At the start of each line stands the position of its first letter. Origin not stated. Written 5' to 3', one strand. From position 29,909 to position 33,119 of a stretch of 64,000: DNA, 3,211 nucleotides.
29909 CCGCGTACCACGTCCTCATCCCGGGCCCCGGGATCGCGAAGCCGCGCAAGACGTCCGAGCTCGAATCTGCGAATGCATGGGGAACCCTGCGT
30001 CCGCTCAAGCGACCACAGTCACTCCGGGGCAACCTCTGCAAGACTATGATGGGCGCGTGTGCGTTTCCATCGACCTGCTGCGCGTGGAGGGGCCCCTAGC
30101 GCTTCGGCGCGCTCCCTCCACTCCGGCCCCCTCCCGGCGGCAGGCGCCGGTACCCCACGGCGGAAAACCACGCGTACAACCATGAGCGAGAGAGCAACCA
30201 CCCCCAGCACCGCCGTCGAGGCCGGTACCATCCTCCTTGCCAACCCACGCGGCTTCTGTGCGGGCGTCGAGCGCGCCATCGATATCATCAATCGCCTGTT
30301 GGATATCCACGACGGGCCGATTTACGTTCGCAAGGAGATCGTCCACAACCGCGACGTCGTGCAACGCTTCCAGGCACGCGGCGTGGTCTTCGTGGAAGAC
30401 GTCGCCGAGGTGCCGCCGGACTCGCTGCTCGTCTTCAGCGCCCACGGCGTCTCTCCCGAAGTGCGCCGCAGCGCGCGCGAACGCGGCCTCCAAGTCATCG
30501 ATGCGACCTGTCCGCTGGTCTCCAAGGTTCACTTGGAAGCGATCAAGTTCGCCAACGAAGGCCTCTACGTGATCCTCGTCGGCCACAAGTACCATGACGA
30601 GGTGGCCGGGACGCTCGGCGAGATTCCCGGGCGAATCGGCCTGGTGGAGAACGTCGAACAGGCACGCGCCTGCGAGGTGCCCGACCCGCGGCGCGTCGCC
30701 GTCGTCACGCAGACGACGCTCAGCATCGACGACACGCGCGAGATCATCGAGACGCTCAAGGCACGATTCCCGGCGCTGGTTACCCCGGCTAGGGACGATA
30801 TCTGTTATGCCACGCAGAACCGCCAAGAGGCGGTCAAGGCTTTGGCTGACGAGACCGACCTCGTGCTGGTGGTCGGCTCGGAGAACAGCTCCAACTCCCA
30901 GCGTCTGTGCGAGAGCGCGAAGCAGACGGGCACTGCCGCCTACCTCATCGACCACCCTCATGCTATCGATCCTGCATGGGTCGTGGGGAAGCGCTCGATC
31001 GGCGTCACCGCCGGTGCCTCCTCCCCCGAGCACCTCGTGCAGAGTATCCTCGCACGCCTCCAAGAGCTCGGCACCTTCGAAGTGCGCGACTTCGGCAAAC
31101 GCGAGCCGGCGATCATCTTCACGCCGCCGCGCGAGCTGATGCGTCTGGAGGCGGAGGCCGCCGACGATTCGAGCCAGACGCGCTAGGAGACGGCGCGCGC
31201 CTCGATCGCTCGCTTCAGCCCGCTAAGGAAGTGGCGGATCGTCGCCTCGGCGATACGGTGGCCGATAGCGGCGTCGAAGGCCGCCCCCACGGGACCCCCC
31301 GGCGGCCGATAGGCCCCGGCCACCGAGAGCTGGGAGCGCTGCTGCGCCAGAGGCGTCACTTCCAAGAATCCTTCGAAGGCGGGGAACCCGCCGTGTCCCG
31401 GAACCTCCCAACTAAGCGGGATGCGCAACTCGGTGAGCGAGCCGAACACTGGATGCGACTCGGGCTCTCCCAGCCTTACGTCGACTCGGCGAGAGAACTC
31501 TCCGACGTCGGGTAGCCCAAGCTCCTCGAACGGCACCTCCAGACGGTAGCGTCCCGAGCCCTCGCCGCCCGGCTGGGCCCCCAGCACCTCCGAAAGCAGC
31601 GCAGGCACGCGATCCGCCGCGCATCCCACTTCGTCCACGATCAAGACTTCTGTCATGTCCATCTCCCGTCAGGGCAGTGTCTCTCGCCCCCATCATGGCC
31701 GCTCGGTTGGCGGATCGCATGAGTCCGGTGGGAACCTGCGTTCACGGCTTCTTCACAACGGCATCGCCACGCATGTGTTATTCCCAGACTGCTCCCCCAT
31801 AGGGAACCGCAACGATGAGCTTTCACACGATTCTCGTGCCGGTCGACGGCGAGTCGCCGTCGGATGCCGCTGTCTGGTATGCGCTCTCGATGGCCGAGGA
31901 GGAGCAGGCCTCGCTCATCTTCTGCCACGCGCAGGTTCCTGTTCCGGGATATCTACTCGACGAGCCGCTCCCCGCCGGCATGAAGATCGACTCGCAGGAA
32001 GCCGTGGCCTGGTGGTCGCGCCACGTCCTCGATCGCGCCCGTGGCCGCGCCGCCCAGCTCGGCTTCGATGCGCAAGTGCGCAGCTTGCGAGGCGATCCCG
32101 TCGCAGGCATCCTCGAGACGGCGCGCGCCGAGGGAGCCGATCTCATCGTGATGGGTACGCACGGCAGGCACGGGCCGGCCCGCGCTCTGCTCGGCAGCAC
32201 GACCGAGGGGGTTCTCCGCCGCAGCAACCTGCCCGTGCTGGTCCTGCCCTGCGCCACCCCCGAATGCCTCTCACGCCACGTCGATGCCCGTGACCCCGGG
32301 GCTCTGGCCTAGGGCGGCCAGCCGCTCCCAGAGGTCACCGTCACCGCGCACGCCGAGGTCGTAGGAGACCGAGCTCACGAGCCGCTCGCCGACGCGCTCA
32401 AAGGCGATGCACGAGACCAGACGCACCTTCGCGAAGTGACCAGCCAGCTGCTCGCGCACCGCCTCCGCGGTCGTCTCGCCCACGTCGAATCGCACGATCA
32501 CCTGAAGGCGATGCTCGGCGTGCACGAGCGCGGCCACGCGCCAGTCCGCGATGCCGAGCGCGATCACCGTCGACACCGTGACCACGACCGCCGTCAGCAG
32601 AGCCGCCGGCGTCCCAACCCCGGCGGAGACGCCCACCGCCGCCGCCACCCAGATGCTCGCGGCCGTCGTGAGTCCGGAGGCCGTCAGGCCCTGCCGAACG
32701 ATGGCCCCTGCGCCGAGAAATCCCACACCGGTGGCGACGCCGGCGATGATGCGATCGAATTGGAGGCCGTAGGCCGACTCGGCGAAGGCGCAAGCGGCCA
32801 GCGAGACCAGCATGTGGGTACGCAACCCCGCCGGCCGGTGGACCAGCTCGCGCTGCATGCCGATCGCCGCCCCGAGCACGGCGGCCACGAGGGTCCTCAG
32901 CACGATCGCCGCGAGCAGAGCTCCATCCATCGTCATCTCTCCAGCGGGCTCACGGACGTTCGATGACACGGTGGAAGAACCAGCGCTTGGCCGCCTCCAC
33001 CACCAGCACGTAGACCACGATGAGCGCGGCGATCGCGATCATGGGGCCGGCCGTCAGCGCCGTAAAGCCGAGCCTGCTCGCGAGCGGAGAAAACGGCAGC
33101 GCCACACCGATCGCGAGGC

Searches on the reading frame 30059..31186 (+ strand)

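Call 62: search_protein_families(library=pfam, max_evalue=0.001, proteins=[window:30059-31186:+])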
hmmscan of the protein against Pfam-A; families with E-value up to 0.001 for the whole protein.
window:30059-31186:+ (375 aa): 1 family
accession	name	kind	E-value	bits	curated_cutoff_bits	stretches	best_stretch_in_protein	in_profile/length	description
PF02401.23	LYTB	-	2.9e-93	312.5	24.5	1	58-334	1-266/267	LytB protein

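Call 66: search_protein_families(library=ncbifam, max_evalue=1e-10, proteins=[window:30059-31186:+])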
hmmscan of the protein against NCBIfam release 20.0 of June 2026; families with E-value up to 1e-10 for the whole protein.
window:30059-31186:+ (375 aa): 8 families
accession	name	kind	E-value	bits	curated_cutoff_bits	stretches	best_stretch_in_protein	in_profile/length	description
NF002188.0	PRK01045.1-2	equivalog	1.5e-127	425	420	1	57-363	2-310/315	4-hydroxy-3-methylbut-2-enyl diphosphate reductase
NF002189.0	PRK01045.1-3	equivalog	3.8e-124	413.9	444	1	50-362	8-321/326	4-hydroxy-3-methylbut-2-enyl diphosphate reductase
NF002190.0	PRK01045.1-4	subfamily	1.5e-120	401.9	389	1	56-362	7-317/321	4-hydroxy-3-methylbut-2-enyl diphosphate reductase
TIGR00216.1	ispH_lytB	equivalog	4.3e-97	324.7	187.85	1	57-336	1-281/282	4-hydroxy-3-methylbut-2-enyl diphosphate reductase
NF000907.0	PRK00087.1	equivalog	3.2e-74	250.4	624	1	58-341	3-282/671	bifunctional 4-hydroxy-3-methylbut-2-enyl diphosphate reductase/30S ribosomal protein S1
NF002187.0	PRK01045.1-1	equivalog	3.1e-72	243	276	1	58-337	3-278/282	4-hydroxy-3-methylbut-2-enyl diphosphate reductase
NF009024.0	PRK12360.1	equivalog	6.6e-58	196.3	387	1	58-336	3-280/281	4-hydroxy-3-methylbut-2-enyl diphosphate reductase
NF009911.0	PRK13371.1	equivalog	1.4e-41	142.9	440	2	57-204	56-209/405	4-hydroxy-3-methylbut-2-enyl diphosphate reductase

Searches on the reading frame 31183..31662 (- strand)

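Call 62: search_protein_families(library=pfam, max_evalue=0.001, proteins=[window:31183-31662:-])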
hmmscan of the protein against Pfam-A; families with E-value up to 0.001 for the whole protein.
window:31183-31662:- (159 aa): 1 family
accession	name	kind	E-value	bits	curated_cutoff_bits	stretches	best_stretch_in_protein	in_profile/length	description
PF10604.15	Polyketide_cyc2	-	0.0006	20.6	27.4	1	83-154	75-142/142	Polyketide cyclase / dehydrase and lipid transport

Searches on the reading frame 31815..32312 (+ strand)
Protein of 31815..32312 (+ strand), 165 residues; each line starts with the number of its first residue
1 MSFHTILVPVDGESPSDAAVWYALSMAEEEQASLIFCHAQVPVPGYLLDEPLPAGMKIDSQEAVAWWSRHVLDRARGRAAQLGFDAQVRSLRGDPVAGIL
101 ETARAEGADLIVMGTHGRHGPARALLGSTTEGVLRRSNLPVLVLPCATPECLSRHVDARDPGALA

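Call 62: search_protein_families(library=pfam, max_evalue=0.001, proteins=[window:31815-32312:+])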
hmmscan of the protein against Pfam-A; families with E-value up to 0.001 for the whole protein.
window:31815-32312:+ (165 aa): 1 family
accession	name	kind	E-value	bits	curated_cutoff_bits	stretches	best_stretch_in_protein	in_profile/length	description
PF00582.32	Usp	-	6.8e-31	108.1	24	1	3-145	2-141/141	Universal stress protein family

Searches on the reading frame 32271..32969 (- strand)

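Call 62: search_protein_families(library=pfam, max_evalue=0.001, proteins=[window:32271-32969:-])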
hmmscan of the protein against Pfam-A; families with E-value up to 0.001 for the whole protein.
window:32271-32969:- (232 aa): 1 family
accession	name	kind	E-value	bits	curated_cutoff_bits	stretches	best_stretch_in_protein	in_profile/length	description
PF02308.21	MgtC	-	1e-28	100.6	31.4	1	27-138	2-112/121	MgtC family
